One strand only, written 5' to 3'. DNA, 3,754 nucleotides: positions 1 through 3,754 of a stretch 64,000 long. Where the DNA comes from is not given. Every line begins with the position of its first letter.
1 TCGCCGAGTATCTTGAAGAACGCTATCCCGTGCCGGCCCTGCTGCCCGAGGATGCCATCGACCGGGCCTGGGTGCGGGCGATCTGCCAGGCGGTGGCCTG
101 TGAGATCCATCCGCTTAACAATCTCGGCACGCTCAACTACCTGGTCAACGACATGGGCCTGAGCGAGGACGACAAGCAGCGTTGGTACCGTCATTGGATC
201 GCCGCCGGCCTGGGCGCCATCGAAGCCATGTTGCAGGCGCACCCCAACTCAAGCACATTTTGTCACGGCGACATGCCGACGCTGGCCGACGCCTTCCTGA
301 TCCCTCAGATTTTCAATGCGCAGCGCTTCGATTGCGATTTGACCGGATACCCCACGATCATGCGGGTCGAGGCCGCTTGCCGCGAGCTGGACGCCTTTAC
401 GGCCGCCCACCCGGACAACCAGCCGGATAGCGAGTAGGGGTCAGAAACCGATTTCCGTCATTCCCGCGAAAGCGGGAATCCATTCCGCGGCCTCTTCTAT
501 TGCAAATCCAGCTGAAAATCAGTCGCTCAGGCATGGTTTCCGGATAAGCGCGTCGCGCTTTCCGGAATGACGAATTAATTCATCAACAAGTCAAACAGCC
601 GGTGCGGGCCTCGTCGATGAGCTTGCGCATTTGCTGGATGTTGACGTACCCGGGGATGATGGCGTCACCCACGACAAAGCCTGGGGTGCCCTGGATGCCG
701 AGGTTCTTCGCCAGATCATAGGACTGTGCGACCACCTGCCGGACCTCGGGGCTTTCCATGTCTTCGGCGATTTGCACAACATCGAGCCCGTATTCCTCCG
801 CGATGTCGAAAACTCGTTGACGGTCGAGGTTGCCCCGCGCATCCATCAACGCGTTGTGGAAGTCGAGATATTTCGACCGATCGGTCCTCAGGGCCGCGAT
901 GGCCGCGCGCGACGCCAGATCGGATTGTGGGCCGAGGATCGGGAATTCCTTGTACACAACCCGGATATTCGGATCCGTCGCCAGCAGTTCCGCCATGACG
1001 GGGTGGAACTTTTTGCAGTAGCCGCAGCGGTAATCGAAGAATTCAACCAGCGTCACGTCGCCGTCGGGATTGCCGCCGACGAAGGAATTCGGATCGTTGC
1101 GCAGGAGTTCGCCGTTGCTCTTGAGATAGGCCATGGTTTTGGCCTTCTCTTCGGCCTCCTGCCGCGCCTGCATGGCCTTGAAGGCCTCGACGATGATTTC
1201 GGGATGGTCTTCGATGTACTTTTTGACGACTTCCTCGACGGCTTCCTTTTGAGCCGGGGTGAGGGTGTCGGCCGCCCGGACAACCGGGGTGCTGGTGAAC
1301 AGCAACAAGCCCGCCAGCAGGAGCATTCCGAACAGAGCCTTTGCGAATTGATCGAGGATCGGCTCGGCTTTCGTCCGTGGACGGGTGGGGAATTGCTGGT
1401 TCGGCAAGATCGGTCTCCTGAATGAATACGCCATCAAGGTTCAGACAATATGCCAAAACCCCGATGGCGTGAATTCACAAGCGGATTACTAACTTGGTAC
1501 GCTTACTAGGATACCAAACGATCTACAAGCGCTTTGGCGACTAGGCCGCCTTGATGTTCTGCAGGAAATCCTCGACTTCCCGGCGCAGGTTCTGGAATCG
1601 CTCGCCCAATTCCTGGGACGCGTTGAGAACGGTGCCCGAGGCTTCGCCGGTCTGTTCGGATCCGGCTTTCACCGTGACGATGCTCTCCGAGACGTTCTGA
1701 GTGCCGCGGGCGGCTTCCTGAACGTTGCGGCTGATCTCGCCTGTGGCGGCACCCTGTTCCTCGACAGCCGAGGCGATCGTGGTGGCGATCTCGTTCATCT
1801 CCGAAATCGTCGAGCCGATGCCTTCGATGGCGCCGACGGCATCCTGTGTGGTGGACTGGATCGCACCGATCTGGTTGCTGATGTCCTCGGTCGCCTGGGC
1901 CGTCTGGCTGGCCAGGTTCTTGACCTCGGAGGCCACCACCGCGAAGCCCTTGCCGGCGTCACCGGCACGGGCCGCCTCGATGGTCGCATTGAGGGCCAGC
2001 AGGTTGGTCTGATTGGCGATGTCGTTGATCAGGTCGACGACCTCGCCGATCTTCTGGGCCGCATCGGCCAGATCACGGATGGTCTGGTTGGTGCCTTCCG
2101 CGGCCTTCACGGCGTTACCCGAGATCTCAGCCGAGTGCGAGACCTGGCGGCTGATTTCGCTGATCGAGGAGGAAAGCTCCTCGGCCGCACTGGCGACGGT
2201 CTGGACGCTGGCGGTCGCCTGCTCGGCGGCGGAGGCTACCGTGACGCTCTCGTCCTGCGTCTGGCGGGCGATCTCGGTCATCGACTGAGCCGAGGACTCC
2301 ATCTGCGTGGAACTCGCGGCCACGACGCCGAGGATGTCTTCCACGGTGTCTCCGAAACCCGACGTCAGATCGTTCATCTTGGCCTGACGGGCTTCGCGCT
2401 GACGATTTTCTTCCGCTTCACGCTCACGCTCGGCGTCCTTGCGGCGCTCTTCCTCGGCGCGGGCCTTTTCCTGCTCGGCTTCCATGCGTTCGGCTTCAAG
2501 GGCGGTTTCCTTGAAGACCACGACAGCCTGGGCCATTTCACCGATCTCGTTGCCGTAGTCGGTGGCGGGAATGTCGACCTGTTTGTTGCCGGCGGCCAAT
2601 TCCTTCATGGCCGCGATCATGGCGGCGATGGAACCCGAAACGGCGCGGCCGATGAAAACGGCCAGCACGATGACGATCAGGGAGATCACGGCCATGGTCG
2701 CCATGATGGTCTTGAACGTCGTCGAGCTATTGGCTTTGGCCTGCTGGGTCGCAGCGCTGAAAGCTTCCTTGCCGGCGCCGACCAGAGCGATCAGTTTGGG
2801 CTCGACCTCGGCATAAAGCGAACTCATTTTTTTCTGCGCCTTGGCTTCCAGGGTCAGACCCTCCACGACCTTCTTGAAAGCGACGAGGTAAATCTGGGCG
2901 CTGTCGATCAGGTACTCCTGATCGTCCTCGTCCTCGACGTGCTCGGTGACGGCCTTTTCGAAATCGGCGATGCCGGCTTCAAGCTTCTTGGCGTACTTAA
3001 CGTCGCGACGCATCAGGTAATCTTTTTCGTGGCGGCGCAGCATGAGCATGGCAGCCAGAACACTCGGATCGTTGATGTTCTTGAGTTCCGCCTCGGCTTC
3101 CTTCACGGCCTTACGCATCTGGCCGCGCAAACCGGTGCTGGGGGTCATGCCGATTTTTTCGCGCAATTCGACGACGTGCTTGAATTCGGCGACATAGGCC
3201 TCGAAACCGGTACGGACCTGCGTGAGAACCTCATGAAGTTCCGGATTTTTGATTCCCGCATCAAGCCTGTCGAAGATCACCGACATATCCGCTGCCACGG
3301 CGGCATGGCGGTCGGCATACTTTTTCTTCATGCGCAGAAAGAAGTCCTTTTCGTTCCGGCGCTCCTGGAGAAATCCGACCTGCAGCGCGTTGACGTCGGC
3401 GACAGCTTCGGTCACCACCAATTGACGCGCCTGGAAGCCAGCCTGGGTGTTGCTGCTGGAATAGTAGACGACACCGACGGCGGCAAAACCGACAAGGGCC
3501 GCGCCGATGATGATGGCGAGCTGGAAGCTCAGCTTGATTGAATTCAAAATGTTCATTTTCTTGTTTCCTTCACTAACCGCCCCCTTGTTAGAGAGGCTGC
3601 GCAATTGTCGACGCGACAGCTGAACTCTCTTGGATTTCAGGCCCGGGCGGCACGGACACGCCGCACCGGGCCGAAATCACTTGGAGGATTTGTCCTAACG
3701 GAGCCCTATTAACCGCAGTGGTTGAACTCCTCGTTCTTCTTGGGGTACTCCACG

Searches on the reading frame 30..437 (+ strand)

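Call 68: search_protein_families(library=pfam, proteins=[window:30-437:+], max_evalue=0.0001)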
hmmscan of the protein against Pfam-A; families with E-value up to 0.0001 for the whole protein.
window:30-437:+ (135 aa): 1 family
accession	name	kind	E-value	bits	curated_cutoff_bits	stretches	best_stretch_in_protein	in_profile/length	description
PF13410.11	GST_C_2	-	1.3e-05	25.6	24.9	1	57-98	11-48/69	Glutathione S-transferase, C-terminal domain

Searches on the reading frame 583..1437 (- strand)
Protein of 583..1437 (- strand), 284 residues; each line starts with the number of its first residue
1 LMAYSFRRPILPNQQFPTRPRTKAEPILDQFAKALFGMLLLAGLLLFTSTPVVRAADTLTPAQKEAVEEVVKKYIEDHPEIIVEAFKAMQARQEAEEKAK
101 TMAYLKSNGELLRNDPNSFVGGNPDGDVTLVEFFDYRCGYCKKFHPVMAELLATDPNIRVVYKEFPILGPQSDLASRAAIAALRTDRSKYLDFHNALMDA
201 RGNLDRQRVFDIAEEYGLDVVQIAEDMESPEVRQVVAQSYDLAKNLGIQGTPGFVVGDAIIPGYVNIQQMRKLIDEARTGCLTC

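Call 50: search_protein_families(library=pfam, proteins=[window:583-1437:-], max_evalue=0.00001)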
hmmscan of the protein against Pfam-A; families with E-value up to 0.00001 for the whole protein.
window:583-1437:- (284 aa): 4 families
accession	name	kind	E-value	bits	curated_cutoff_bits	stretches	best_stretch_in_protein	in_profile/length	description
PF01323.26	DSBA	-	1.9e-27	96.7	25.6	1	129-274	1-190/191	DSBA-like thioredoxin domain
PF13462.12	Thioredoxin_4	-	4.6e-20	72.9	23.2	1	116-276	3-165/165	Thioredoxin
PF13098.12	Thioredoxin_2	-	6.8e-11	42.9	27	1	126-273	5-103/104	Thioredoxin-like domain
PF18312.6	ScsC_N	-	6.6e-07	29.4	25.8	1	63-96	1-34/34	Copper resistance protein ScsC N-terminal domain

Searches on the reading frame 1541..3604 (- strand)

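Call 50: search_protein_families(library=pfam, proteins=[window:1541-3604:-], max_evalue=0.00001)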
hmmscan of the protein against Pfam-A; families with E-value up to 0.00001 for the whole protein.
window:1541-3604:- (687 aa): 2 families
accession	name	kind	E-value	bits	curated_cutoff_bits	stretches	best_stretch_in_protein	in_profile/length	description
PF00015.26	MCPsignal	-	6.4e-35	121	34.6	1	488-652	7-168/172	Methyl-accepting chemotaxis protein (MCP) signalling domain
PF00672.30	HAMP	-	4.9e-08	33.6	25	1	317-362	1-45/53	HAMP domain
